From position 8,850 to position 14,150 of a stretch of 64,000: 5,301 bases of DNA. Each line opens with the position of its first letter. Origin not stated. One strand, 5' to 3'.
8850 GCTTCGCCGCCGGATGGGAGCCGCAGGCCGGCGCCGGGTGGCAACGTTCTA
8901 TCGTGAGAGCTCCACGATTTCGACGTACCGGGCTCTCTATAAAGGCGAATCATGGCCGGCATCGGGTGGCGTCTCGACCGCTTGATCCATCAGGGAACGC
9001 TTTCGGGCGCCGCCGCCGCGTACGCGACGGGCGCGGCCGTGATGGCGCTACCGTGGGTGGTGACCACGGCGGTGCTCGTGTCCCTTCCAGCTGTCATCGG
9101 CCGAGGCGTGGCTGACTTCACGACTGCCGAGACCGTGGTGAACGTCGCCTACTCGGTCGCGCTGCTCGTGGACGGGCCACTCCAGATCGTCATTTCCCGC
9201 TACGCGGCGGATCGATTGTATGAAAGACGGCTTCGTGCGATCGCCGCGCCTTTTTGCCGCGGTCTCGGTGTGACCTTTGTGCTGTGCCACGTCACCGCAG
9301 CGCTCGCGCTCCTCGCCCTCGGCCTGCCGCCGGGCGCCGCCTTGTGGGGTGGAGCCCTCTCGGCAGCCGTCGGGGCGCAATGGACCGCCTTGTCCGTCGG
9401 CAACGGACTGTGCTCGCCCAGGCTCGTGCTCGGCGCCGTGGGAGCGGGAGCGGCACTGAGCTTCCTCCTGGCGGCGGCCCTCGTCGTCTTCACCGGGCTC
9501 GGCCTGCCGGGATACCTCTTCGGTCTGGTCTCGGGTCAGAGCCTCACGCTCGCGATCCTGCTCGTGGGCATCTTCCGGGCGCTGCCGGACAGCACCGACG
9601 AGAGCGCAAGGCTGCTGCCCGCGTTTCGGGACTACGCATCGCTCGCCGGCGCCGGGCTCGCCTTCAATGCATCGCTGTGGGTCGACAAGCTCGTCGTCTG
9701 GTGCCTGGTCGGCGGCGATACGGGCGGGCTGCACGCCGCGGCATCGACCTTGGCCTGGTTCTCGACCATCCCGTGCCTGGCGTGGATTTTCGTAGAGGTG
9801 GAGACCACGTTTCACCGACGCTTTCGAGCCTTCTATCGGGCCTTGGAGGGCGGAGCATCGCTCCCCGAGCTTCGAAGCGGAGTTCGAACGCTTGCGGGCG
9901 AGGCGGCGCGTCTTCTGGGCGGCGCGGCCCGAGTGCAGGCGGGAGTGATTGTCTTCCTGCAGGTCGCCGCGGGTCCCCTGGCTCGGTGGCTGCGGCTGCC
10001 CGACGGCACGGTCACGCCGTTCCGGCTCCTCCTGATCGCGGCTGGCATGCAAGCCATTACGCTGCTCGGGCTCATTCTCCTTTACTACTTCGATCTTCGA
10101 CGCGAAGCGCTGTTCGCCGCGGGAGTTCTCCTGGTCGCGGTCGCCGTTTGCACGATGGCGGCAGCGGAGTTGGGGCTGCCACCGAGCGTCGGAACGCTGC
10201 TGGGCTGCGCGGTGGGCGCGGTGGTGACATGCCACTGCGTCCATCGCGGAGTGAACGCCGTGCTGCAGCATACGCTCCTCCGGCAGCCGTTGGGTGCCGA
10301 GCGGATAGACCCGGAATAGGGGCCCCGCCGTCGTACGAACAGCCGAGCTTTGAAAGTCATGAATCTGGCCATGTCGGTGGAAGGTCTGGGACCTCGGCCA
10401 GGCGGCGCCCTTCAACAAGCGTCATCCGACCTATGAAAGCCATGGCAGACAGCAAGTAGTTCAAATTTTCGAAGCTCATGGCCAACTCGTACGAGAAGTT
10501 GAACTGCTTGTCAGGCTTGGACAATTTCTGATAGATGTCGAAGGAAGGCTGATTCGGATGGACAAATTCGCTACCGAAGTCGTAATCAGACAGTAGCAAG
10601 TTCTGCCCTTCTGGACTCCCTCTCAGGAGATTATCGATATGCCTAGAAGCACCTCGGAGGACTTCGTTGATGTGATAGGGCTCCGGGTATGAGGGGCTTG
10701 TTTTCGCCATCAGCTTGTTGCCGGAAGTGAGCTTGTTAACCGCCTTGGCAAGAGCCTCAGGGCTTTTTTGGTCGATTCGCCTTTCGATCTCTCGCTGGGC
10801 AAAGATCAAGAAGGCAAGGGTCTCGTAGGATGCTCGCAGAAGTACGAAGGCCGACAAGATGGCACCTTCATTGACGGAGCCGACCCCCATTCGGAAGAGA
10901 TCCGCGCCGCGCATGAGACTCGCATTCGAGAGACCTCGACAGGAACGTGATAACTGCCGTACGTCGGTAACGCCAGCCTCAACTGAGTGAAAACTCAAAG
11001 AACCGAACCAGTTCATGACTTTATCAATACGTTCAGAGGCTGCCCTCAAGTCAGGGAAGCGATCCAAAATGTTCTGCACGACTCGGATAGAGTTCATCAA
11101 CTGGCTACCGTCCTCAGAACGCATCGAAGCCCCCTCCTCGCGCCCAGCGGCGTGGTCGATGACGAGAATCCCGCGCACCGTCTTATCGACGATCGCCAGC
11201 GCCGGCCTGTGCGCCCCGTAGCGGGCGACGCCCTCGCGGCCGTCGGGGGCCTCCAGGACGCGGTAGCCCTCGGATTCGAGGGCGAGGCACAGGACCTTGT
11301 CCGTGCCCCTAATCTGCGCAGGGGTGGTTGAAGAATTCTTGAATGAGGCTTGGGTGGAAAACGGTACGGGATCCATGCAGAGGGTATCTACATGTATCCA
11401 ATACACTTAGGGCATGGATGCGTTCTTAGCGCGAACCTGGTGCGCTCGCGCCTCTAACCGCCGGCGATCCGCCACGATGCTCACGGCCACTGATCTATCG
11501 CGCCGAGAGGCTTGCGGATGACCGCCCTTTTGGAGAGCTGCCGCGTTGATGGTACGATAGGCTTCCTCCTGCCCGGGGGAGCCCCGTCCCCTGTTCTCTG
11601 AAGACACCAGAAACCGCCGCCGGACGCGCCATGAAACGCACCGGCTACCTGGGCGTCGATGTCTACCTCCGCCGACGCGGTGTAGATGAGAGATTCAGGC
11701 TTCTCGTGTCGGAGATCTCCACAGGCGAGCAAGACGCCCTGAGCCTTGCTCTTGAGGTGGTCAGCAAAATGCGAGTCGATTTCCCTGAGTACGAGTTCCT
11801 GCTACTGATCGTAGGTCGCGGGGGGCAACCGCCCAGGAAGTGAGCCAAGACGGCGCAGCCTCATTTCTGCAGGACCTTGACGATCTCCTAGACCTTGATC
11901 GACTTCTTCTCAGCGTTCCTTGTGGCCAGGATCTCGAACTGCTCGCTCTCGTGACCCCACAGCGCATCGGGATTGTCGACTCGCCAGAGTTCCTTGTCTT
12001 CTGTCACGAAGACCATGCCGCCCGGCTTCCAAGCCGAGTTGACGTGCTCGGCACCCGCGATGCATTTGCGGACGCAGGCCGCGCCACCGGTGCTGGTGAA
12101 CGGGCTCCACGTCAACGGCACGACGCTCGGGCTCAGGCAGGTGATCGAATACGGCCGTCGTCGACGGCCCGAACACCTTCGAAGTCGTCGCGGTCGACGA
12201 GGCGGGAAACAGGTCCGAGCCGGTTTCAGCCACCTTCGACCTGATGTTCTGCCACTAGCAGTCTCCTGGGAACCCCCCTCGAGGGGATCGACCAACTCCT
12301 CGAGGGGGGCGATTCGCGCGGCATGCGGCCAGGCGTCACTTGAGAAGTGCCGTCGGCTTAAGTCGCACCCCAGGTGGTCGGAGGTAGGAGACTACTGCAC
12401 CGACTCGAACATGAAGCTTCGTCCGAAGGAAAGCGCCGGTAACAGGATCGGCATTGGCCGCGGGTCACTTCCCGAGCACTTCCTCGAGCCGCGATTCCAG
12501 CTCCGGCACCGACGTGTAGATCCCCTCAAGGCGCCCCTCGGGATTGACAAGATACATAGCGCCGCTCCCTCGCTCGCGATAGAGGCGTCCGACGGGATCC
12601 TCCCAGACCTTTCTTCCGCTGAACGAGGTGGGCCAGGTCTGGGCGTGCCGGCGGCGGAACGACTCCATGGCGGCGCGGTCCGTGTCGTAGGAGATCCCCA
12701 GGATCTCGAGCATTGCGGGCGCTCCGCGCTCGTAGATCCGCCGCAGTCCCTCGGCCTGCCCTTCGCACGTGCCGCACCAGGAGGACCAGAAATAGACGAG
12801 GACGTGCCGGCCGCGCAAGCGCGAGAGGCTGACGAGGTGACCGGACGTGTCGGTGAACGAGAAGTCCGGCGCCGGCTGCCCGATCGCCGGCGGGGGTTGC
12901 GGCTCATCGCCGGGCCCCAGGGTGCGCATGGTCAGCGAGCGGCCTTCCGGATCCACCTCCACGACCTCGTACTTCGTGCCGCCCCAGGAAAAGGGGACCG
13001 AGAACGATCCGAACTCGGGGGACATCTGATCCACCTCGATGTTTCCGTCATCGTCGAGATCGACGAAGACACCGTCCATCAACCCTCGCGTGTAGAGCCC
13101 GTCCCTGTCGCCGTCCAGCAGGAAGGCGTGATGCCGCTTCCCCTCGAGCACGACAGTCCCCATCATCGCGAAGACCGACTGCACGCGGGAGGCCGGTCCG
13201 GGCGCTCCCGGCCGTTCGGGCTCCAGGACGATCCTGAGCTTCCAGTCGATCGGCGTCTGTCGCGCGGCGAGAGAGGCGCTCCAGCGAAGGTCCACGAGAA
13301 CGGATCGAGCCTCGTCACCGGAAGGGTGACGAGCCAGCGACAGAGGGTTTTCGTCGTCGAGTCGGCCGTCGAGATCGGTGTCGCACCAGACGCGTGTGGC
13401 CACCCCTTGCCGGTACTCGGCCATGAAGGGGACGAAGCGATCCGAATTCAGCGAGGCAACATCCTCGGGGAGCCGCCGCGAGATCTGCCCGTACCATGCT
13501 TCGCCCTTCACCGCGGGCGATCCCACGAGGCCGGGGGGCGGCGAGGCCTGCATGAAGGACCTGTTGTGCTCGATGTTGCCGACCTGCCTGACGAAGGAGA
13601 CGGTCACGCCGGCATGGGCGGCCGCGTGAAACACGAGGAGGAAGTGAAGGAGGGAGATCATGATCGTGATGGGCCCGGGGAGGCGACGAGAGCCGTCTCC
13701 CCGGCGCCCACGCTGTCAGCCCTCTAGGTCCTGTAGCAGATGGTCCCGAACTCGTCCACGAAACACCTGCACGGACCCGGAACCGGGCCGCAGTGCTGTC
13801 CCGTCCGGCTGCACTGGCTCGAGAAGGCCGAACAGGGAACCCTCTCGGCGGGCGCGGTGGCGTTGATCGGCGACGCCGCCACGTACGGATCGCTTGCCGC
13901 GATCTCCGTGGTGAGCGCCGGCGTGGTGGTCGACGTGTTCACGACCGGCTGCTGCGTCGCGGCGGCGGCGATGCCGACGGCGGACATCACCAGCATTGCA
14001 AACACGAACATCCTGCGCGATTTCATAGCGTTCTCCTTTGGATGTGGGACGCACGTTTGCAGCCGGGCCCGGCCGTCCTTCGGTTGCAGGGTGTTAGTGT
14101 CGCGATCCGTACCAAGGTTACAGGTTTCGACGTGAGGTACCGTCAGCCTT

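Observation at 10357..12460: Low-GC island with a HEPN-motif hypothetical protein embedded in a graveyard of gene fragments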

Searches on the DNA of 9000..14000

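Call 18: search_rna_families(source=window, start=9000, end=14000, threshold=evalue, max_evalue=1)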
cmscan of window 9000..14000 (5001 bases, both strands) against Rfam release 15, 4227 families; matches with E-value up to 1: 1.
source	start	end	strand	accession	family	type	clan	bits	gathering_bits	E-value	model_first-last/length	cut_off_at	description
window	11997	12017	-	RF01111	SBWMV2_UPD-PKk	Cis-reg;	-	29.3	35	0.014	1-21/21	no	Pseudoknot of upstream pseudoknot domain (UPD) of the 3'UTR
